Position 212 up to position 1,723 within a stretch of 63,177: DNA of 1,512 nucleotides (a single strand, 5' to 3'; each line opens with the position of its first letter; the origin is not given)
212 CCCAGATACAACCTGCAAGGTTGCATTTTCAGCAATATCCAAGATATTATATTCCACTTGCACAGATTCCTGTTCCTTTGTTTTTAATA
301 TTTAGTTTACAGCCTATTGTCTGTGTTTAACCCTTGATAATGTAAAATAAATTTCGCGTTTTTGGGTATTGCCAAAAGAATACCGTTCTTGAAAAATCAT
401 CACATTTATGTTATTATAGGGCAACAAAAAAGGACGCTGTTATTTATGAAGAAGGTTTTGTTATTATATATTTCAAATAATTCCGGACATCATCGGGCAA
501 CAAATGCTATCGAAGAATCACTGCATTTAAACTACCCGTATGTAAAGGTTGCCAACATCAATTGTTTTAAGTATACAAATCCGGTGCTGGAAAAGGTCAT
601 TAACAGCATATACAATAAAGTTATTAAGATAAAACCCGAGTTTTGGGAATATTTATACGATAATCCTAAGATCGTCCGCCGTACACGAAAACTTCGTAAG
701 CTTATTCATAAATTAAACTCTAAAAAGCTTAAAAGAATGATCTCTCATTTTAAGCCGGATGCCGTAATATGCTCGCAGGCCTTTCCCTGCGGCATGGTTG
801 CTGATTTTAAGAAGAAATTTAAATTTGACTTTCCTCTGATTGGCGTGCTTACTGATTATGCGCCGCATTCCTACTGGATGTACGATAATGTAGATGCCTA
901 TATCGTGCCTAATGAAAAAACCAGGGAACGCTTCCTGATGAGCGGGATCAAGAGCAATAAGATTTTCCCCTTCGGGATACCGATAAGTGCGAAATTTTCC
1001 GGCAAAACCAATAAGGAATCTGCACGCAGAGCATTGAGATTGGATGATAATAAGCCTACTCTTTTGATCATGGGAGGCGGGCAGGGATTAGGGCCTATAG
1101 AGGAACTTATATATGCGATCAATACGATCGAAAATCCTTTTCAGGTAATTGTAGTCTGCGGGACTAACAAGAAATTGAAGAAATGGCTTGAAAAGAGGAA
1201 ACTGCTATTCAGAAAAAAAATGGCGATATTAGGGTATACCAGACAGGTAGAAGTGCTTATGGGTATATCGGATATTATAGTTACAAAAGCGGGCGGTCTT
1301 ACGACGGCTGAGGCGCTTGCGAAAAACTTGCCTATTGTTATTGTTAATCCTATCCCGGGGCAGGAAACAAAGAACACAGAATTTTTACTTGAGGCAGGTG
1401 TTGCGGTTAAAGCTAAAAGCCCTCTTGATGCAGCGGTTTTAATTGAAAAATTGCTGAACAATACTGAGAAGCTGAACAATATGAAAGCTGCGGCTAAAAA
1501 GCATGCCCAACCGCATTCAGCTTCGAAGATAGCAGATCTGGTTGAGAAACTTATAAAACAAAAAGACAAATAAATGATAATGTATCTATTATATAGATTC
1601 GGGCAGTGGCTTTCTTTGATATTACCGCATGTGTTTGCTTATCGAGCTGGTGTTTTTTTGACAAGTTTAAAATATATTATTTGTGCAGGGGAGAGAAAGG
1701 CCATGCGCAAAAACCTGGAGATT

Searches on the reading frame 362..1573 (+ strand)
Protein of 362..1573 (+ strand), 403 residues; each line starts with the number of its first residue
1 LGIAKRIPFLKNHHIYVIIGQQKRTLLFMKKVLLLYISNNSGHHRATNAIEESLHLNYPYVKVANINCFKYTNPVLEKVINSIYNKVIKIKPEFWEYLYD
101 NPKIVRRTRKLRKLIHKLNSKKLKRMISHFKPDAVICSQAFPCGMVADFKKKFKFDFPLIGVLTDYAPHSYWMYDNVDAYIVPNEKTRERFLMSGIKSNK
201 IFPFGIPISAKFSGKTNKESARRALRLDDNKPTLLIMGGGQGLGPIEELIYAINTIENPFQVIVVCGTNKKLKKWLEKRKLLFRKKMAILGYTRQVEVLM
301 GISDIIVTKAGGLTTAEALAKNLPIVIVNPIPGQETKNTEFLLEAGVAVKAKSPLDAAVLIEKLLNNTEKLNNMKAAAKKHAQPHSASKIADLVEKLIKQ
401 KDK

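Call 74: search_protein_families(library=pfam, proteins=[window:362-1573:+], max_evalue=0.0001)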
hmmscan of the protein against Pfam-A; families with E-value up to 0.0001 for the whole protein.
window:362-1573:+ (403 aa): 4 families
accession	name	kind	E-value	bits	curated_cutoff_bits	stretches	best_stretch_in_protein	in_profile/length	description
PF06925.17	MGDG_synth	-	4e-28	99.1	25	1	43-208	1-169/169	Monogalactosyldiacylglycerol (MGDG) synthase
PF00534.26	Glycos_transf_1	-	8.5e-14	51.9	26.4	1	218-381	2-172/172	Glycosyl transferases group 1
PF04101.22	Glyco_tran_28_C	-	1.2e-11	45.4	22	1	233-394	1-163/166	Glycosyltransferase family 28 C-terminal domain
PF02350.25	Epimerase_2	-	1.1e-06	28.1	30.6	1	180-394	126-346/347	UDP-N-acetylglucosamine 2-epimerase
